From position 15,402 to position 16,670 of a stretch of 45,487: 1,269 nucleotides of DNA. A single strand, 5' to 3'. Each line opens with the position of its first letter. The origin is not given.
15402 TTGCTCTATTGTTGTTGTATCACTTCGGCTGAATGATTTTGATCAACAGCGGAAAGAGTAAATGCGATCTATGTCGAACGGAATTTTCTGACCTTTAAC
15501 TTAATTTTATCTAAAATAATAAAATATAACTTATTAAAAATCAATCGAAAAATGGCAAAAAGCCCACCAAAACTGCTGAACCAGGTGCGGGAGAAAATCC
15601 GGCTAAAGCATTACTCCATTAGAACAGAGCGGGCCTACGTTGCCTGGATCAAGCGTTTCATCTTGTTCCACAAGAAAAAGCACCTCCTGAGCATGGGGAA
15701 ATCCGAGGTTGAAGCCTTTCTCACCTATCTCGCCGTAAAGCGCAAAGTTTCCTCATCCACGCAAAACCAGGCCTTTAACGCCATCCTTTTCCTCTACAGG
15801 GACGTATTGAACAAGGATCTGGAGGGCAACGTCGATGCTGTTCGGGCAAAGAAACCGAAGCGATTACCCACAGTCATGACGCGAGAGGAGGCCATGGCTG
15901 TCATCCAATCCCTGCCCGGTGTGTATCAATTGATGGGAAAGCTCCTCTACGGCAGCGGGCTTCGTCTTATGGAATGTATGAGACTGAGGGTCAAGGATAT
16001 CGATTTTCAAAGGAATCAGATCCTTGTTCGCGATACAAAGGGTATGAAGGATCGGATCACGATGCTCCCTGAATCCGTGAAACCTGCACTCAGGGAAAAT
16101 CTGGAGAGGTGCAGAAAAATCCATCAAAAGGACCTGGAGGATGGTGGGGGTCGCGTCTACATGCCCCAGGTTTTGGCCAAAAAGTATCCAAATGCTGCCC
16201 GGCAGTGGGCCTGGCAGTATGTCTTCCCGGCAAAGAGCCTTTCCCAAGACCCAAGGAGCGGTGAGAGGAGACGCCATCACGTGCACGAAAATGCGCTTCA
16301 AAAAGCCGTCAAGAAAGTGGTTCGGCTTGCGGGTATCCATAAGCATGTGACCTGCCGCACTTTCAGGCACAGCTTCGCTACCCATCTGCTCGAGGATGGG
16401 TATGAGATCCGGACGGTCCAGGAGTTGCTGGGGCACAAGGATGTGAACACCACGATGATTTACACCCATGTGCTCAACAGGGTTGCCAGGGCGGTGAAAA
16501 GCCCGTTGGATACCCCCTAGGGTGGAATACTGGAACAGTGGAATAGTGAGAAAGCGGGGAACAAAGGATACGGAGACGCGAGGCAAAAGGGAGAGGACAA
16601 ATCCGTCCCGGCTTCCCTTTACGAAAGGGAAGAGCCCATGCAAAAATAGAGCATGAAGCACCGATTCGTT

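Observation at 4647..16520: Complete sedentary chromosomal integron with an ~11 kb cassette array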

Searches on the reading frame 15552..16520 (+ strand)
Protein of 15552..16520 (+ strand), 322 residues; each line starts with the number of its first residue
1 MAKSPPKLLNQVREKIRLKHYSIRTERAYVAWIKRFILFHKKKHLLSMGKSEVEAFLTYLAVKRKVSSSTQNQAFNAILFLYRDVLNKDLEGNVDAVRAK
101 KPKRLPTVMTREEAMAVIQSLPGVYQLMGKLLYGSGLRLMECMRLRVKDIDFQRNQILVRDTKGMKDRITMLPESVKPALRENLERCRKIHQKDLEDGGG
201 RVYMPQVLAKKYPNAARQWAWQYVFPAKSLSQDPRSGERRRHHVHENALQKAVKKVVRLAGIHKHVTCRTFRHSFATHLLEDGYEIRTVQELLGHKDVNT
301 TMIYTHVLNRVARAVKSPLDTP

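Call 3: search_protein_families(library=ncbifam, proteins=[window:15552-16520:+], max_evalue=0.001)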
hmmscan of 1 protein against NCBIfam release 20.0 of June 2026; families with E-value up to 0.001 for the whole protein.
window:15552-16520:+ (322 aa): 13 families
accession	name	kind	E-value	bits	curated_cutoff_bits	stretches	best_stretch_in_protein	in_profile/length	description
TIGR02249.1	integrase_gron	subfamily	3.5e-143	476.7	265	1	8-320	1-313/315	integron integrase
NF011946.0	PRK15417.1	equivalog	3.4e-106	355.2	435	1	7-321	15-329/337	integron integrase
NF040815.2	recomb_XerA_Arch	equivalog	4.2e-48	164.2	220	2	14-187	5-175/263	site-specific tyrosine recombinase/integron integrase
TIGR02224.1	recomb_XerC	equivalog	6e-39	134.2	335.15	2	239-308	209-278/295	tyrosine recombinase XerC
TIGR02225.1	recomb_XerD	equivalog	2.5e-37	128.8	329.6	2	240-310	207-277/290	site-specific tyrosine recombinase XerD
NF001399.0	PRK00283.1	subfamily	7.2e-35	120.7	279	1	28-311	29-287/300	tyrosine recombinase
NF002331.0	PRK01287.1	subfamily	5.1e-30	104.7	371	2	243-315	247-320/365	site-specific tyrosine recombinase XerC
NF003462.0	PRK05084.1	equivalog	2.7e-15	56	267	2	241-313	280-350/360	tyrosine recombinase XerS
NF041502.1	integrase_1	equivalog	3e-07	29.5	350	1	236-315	282-368/484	site-specific integrase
NF007370.0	PRK09870.1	subfamily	6.2e-06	26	221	0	257-306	129-178/200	tyrosine-type DNA invertase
NF002685.0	PRK02436.1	equivalog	1.7e-05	24.8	178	1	10-186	3-173/245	site-specific tyrosine recombinase XerD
NF007371.0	PRK09871.1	subfamily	2.1e-05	24.2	222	0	253-306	120-173/198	tyrosine-type DNA invertase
NF040693.1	recomb_GmtY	equivalog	3.4e-05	23.3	340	0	236-307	361-432/441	gamma-mobile-trio recombinase GmtY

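Call 4: search_protein_families(library=pfam, proteins=[window:15552-16520:+], max_evalue=0.001)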
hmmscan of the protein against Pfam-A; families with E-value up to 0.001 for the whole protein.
window:15552-16520:+ (322 aa): 2 families
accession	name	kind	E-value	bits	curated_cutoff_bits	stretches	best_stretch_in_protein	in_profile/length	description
PF00589.27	Phage_integrase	-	1.2e-36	126.5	27.1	1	119-308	18-169/172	Phage integrase family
PF13495.12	Phage_int_SAM_4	-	7.5e-32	110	27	1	8-90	1-83/85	Phage integrase, N-terminal SAM-like domain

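Call 16: find_related_loci(query=window:15552-16520:+, collection=genome_contigs, flank=10000)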
Query window:15552-16520:+ (322 aa) in genome_contigs; peptide patterns used: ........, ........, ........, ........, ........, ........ (x = any residue, [..] = any of these).
586 stretches matched a pattern; 449 encode a relative of the query (tblastn E <= 1e-3); the best 80 are kept; 80 distinct loci.
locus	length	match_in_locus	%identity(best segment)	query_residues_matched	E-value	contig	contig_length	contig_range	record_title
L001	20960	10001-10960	65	1-320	1e-145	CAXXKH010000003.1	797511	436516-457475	MAG: Desulfobacterales bacterium isolate 9e8c302b-4ccc-47c5-97cd-91c71c085a60 genome assembly, contig: contig_3, whole g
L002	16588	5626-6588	64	1-321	2e-141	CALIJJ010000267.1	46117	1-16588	MAG: uncultured Pseudanabaenaceae cyanobacterium isolate R4_Bin_Bin_170_1 genome assembly, contig: c_000003159767, whole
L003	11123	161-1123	63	1-321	3e-141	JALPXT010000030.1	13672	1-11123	Dehalococcoidia bacterium isolate AH-958-E22 AH-958-E22_NODE_30, whole genome shotgun sequence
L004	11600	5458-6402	66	6-320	7e-141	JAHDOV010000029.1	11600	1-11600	MAG: Deltaproteobacteria bacterium isolate SL3-B22.2 k141_259260, whole genome shotgun sequence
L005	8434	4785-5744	63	1-320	5e-140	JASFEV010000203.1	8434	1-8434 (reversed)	MAG: Desulfobacterales bacterium isolate D0606M20metaG_Bin_156 D0606M20metaG_FD_scaffold_813_c1, whole genome shotgun se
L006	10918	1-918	66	15-320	2e-138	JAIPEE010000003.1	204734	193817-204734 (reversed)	MAG: Desulfobacterales bacterium isolate Tobar13.5m-G30 Tobar13-5m-C49, whole genome shotgun sequence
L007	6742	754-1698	62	6-320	2e-138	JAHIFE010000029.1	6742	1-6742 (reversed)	MAG: Proteobacteria bacterium isolate KR11_0.1_MetaG.mb.69 KR11_0.1_MetaG.mb.69_k141_111367, whole genome shotgun sequen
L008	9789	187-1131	64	6-320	3e-138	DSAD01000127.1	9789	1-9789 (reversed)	MAG TPA_asm: Deltaproteobacteria bacterium isolate SpSt-1140 Ga0129302_1004046, whole genome shotgun sequence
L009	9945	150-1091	65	7-320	3e-138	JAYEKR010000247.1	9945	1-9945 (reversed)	MAG: Thermodesulfobacteriota bacterium isolate MAG132 MAG132_247, whole genome shotgun sequence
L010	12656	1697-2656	62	1-320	2e-136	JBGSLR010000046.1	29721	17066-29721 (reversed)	MAG: Desulfobacterales bacterium isolate JTS-AC21 k141_3493730, whole genome shotgun sequence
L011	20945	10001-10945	63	6-320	1e-136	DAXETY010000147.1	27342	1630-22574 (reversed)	MAG TPA_asm: Desulfobacterales bacterium isolate cl_S6C574 S6Ck119_286022, whole genome shotgun sequence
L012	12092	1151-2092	64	7-320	4e-136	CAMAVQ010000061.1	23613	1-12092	MAG: Gemmatimonas phototrophica isolate MaH-09apr19-249 genome assembly, contig: MaH-09apr19-C5018, whole genome shotgun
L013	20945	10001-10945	64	7-321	2e-136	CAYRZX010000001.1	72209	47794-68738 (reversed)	MAG TPA_asm: uncultured Gemmatimonas sp. isolate binchicken_co21_402 genome assembly, contig: NODE_72_length_72209_cov_1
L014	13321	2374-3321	63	7-320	3e-135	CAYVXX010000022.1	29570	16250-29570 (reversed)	MAG TPA_asm: uncultured Syntrophales bacterium isolate SRP178699_co1_423 genome assembly, contig: NODE_1696_length_29570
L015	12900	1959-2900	64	7-320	3e-135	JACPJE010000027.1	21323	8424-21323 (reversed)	MAG: Candidatus Latescibacterota bacterium isolate NC_groundwater_459_Ag_B-0.1um_64_11 S34_3B_scaffold_69223, whole geno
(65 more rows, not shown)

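Call 27: find_encoding_contigs(protein=window:15552-16520:+, flank=10000, max_places=10)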
Protein window:15552-16520:+ (322 aa): 2 contigs read that carry it; 1 place shown.
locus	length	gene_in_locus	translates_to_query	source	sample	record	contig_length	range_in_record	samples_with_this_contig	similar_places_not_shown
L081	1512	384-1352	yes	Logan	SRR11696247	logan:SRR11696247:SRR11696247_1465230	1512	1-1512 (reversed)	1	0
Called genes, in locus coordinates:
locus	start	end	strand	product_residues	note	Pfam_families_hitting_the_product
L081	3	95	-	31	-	?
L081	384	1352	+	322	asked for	PF13495:Phage_int_SAM_4, PF00589:Phage_integrase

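Call 40: search_solved_structures(query=window:15552-16520:+, max_evalue=1e-10, show_alignments=1)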
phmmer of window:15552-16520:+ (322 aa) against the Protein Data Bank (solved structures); distinct sequences matched with E-value up to 1e-10: 5.
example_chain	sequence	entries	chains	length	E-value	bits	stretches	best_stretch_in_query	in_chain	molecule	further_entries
2a3v_A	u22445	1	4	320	1.7e-92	313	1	9-320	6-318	site-specific recombinase IntI4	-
5hxy_A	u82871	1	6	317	1.1e-28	103.5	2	21-184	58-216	Tyrosine recombinase XerA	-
4a8e_A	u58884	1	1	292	8.3e-28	100.6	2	57-185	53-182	PROBABLE TYROSINE RECOMBINASE XERC-LIKE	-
1a0p_A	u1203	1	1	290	9e-17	64.4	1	245-310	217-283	SITE-SPECIFIC RECOMBINASE XERD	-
5dcf_A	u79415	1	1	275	1.5e-14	57.2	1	246-312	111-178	Tyrosine recombinase XerD,DNA translocase FtsK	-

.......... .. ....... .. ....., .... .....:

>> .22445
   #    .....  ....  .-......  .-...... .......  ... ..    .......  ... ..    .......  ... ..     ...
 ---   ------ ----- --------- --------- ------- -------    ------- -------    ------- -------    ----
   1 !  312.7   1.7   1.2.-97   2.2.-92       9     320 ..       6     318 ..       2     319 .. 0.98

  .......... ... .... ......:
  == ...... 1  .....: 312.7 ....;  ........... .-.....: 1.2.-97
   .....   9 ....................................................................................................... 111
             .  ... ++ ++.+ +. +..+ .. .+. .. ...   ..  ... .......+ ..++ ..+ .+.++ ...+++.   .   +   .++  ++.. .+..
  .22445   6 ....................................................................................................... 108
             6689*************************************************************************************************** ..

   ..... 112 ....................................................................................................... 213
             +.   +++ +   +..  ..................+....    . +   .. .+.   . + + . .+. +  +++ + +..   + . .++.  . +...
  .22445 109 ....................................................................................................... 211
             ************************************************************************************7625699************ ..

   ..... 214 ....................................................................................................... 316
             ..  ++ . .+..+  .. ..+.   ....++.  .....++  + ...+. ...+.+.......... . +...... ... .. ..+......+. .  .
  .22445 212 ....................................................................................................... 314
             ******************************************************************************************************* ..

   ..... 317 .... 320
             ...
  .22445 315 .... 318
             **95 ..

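Call 76: find_homologous_proteins(query=window:15552-16520:+, max_evalue=1e-60)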
Query window:15552-16520:+ (322 aa): 7999 proteins with E <= 1e-60 among 8000 candidates; the best 120 are listed.
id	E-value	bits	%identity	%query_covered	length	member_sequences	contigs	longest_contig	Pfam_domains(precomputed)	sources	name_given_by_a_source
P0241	7.8e-212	720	100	100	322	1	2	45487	PF13495.13,PF00589.28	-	-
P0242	4.0e-171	586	81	99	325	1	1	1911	PF13495.13,PF00589.28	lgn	-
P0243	2.5e-165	567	76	100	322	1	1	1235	PF13495.13,PF00589.28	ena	-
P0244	2.8e-165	567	77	100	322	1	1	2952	PF13495.13,PF00589.28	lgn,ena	-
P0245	5.4e-165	566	76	100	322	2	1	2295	PF13495.13,PF00589.28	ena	-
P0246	8.8e-165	565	76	100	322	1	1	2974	PF13495.13,PF00589.28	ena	-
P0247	1.5e-162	558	75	100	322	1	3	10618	PF13495.13,PF00589.28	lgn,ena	-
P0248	2.0e-162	558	76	98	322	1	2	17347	PF13495.13,PF00589.28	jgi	-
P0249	2.9e-162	557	75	98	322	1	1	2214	PF13495.13,PF00589.28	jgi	jgi:integron integrase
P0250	3.0e-157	541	73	99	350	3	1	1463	PF13495.13,PF00589.28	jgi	jgi:integron integrase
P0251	3.7e-152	524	72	100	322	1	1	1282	PF13495.13,PF00589.28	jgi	-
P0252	3.5e-151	521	63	98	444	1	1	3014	PF13495.13,PF00589.28,PF02899.24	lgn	-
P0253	3.6e-151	521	71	99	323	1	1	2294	PF13495.13,PF00589.28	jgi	jgi:integron integrase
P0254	6.3e-151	520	72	99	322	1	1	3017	PF13495.13,PF00589.28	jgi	jgi:integron integrase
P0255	1.8e-150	518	63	97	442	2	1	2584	PF13495.13,PF00589.28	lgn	-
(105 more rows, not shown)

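Call 78: find_encoding_contigs(protein=P0248, flank=10000, max_places=2)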
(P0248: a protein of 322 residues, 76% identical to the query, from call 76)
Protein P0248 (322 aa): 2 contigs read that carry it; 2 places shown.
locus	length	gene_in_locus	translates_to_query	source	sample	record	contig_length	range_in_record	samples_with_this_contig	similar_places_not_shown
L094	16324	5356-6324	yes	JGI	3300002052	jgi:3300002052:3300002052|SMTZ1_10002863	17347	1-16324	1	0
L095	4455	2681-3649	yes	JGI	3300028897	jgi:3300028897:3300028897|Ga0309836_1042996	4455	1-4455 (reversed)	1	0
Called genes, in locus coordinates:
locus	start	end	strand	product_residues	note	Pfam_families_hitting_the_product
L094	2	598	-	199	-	?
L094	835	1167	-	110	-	PF04993:TfoX_N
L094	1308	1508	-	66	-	-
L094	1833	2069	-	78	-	PF27226:AF_1845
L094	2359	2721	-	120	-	PF05899:Cupin_3 (weak), PF07883:Cupin_2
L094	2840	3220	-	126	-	PF08821:CGGC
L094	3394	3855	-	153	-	PF00903:Glyoxalase (weak)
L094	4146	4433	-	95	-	-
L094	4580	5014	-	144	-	PF02566:OsmC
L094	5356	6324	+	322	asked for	PF13495:Phage_int_SAM_4, PF00589:Phage_integrase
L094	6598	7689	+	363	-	PF02606:LpxK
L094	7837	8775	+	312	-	PF03279:Lip_A_acyltrans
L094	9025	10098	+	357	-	PF01075:Glyco_transf_9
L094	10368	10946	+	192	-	PF13419:HAD_2 (weak), PF13242:Hydrolase_like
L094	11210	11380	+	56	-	PF03966:Trm112p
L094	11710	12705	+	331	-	PF00698:Acyl_transf_1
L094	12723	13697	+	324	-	PF00682:HMGL-like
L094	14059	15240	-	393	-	PF00682:HMGL-like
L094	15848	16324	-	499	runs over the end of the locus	?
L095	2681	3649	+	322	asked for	PF13495:Phage_int_SAM_4, PF00589:Phage_integrase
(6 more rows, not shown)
